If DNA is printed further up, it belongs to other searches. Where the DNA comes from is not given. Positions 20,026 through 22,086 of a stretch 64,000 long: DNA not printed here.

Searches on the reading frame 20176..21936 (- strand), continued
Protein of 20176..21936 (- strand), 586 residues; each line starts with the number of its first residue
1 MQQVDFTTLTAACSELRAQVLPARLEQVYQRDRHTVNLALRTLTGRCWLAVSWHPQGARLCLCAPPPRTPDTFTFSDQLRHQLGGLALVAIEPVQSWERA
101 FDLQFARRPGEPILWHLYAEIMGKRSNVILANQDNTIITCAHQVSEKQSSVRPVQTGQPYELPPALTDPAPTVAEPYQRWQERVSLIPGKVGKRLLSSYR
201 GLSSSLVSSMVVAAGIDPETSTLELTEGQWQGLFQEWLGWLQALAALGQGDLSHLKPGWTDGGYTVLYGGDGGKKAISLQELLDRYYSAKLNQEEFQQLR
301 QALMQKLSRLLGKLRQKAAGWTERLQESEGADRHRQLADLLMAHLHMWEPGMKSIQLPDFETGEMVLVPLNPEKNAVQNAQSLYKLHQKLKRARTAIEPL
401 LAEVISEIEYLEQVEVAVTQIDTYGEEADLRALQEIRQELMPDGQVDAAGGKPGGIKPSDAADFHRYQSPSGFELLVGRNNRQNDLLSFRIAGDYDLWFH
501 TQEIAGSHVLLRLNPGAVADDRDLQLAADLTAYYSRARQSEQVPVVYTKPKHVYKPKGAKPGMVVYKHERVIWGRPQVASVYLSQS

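Call 70: find_encoding_contigs(protein=P0304, flank=1500, max_places=10)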
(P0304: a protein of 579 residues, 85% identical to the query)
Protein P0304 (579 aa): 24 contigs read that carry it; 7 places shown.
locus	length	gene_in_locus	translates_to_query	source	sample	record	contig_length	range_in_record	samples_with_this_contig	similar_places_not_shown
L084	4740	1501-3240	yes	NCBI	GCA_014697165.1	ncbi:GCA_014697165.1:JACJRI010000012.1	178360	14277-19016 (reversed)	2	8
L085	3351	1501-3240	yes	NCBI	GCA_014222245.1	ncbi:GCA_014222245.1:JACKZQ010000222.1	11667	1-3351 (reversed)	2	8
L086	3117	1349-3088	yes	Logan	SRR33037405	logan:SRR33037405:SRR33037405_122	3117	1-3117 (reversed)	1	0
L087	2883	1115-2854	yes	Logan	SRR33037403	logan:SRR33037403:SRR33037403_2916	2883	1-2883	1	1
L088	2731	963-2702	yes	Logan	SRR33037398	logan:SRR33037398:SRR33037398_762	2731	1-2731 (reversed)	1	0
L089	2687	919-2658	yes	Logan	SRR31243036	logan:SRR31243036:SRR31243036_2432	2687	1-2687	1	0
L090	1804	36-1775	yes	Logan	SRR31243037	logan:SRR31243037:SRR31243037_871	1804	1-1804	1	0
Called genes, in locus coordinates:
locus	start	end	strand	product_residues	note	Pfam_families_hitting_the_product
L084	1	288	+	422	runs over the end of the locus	PF13439:Glyco_transf_4, PF13579:Glyco_trans_4_4, PF20706:GT4-conflict, PF00534:Glycos_transf_1, PF13692:Glyco_trans_1_4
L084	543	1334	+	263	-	-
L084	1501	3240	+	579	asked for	PF05833:NFACT_N, PF05670:NFACT-R_1, PF18297:NFACT-R_2 (weak)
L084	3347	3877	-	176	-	PF14221:DUF4330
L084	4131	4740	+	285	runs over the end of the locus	PF01435:Peptidase_M48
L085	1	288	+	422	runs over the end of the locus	PF13439:Glyco_transf_4, PF13579:Glyco_trans_4_4, PF20706:GT4-conflict, PF00534:Glycos_transf_1, PF13692:Glyco_trans_1_4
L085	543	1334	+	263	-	-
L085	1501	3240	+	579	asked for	PF05833:NFACT_N, PF05670:NFACT-R_1, PF18297:NFACT-R_2 (weak)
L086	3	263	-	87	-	?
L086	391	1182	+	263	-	-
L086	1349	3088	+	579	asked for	PF05833:NFACT_N, PF05670:NFACT-R_1, PF18297:NFACT-R_2 (weak)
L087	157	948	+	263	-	-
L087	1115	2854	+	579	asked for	PF05833:NFACT_N, PF05670:NFACT-R_1, PF18297:NFACT-R_2 (weak)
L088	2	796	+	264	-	?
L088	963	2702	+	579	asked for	PF05833:NFACT_N, PF05670:NFACT-R_1, PF18297:NFACT-R_2 (weak)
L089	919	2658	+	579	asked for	PF05833:NFACT_N, PF05670:NFACT-R_1, PF18297:NFACT-R_2 (weak)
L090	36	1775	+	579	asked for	PF05833:NFACT_N, PF05670:NFACT-R_1, PF18297:NFACT-R_2 (weak)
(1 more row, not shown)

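Call 71: list_cluster_members(proteins=[P0304])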
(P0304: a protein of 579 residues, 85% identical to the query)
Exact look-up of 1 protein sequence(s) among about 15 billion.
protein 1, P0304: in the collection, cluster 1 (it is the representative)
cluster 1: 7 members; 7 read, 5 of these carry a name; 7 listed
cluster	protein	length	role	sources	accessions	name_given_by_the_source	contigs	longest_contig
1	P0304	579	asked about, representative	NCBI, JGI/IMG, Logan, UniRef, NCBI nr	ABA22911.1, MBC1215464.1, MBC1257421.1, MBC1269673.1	conserved hypothetical protein [Trichormus variabilis ATCC 29413] | Rqc2 homolog RqcH n=2 Tax=Anabaena variabilis TaxID=264691 RepID=Q3M7X5_TRIV2 | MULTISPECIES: NFACT family protein [Nostocaceae]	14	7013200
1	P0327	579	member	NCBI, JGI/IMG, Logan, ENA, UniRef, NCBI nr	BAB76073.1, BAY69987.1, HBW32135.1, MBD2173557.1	Rqc2 family fibronectin-binding protein [Anabaena sp. FACHB-709] | Rqc2 homolog RqcH n=2 Tax=Nostocaceae TaxID=1162 RepID=A0A1Z4KLY7_ANAVA | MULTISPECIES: NFACT family protein [Nostocaceae]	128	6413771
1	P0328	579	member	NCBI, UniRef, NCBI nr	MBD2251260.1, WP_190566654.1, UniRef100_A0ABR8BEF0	Rqc2 family fibronectin-binding protein [Nostoc parmelioides] | Rqc2 homolog RqcH n=1 Tax=Nostoc parmelioides FACHB-3921 TaxID=2692909 ... | NFACT family protein [Nostoc parmelioides]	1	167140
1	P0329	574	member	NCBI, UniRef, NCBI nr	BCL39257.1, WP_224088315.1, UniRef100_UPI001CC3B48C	NFACT family protein [Nostoc sp. MS1] | Rqc2 family fibronectin-binding protein n=1 Tax=Nostoc sp. MS1 TaxID=2764711 ...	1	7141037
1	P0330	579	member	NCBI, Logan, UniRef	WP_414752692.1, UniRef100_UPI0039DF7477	NFACT family protein [Anabaena sp. CCY 9910] | Rqc2 family fibronectin-binding protein n=1 Tax=Anabaena sp. CCY 9910 TaxID=3103870 ...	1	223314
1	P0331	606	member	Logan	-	-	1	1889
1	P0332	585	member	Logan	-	-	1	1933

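Call 72: find_encoding_contigs(protein=P0327, flank=2500, max_places=4)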
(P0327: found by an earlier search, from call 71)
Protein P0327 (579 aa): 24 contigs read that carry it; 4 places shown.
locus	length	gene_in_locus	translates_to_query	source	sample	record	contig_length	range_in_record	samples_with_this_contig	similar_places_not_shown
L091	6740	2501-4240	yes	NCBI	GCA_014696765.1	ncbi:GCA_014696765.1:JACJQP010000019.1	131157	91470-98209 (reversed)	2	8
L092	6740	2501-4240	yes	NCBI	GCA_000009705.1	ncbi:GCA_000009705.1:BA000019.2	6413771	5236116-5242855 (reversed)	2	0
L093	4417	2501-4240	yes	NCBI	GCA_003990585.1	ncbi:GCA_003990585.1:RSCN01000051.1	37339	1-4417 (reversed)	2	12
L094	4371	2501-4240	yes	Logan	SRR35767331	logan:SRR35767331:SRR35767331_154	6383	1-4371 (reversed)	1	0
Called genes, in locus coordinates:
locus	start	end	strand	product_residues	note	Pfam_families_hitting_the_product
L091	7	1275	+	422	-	PF13439:Glyco_transf_4, PF13579:Glyco_trans_4_4, PF20706:GT4-conflict, PF00982:Glyco_transf_20 (faint), PF00534:Glycos_transf_1, PF13692:Glyco_trans_1_4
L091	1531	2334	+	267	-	-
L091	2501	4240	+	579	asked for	PF05833:NFACT_N, PF05670:NFACT-R_1, PF18297:NFACT-R_2 (weak)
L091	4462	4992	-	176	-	PF14221:DUF4330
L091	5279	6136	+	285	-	PF01435:Peptidase_M48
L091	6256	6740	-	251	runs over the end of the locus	PF00149:Metallophos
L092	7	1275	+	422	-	PF13439:Glyco_transf_4, PF13579:Glyco_trans_4_4, PF20706:GT4-conflict, PF00982:Glyco_transf_20 (faint), PF00534:Glycos_transf_1, PF13692:Glyco_trans_1_4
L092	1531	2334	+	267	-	-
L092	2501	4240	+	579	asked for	PF05833:NFACT_N, PF05670:NFACT-R_1, PF18297:NFACT-R_2 (weak)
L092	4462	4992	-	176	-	PF14221:DUF4330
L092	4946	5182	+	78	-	-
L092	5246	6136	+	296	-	PF01435:Peptidase_M48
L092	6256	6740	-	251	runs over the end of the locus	PF00149:Metallophos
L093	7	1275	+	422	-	PF13439:Glyco_transf_4, PF13579:Glyco_trans_4_4, PF20706:GT4-conflict, PF00982:Glyco_transf_20 (faint), PF00534:Glycos_transf_1, PF13692:Glyco_trans_1_4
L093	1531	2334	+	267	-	-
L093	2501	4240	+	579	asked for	PF05833:NFACT_N, PF05670:NFACT-R_1, PF18297:NFACT-R_2 (weak)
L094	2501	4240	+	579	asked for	PF05833:NFACT_N, PF05670:NFACT-R_1, PF18297:NFACT-R_2 (weak)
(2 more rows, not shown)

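Call 83: find_encoding_contigs(protein=P0327, flank=10000, max_places=2)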
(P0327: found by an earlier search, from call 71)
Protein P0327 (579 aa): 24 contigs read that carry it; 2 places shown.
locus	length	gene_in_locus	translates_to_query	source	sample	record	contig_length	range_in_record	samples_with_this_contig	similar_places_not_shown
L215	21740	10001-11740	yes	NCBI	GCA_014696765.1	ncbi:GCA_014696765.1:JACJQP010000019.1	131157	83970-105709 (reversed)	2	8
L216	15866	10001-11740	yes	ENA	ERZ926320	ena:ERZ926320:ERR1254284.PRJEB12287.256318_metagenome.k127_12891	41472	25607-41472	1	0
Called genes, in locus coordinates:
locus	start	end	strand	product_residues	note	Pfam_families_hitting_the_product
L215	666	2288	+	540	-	PF00009:GTP_EFTU, PF01926:MMR_HSR1 (weak), PF22042:EF-G_D2, PF03144:GTP_EFTU_D2 (weak), PF16658:RF3_C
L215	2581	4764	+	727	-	PF13432:TPR_16 (weak), PF14559:TPR_19 (weak), PF01435:Peptidase_M48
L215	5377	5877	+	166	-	PF00076:RRM_1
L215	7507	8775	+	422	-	PF13439:Glyco_transf_4, PF13579:Glyco_trans_4_4, PF20706:GT4-conflict, PF00982:Glyco_transf_20 (faint), PF00534:Glycos_transf_1, PF13692:Glyco_trans_1_4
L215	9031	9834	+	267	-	-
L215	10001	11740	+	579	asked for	PF05833:NFACT_N, PF05670:NFACT-R_1, PF18297:NFACT-R_2 (weak)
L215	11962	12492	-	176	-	PF14221:DUF4330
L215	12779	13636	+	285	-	PF01435:Peptidase_M48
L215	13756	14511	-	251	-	PF00149:Metallophos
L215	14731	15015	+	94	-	PF10615:DUF2470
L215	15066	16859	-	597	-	PF00069:Pkinase, PF07714:PK_Tyr_Ser-Thr, PF01636:APH (faint)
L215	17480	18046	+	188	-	-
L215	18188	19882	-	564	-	PF00069:Pkinase, PF01636:APH (faint), PF07714:PK_Tyr_Ser-Thr, PF03109:ABC1 (faint)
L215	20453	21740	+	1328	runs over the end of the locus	PF11965:DUF3479, PF02514:CobN-Mg_chel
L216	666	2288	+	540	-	PF00009:GTP_EFTU, PF01926:MMR_HSR1 (weak), PF22042:EF-G_D2, PF03144:GTP_EFTU_D2 (weak), PF16658:RF3_C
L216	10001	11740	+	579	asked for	PF05833:NFACT_N, PF05670:NFACT-R_1, PF18297:NFACT-R_2 (weak)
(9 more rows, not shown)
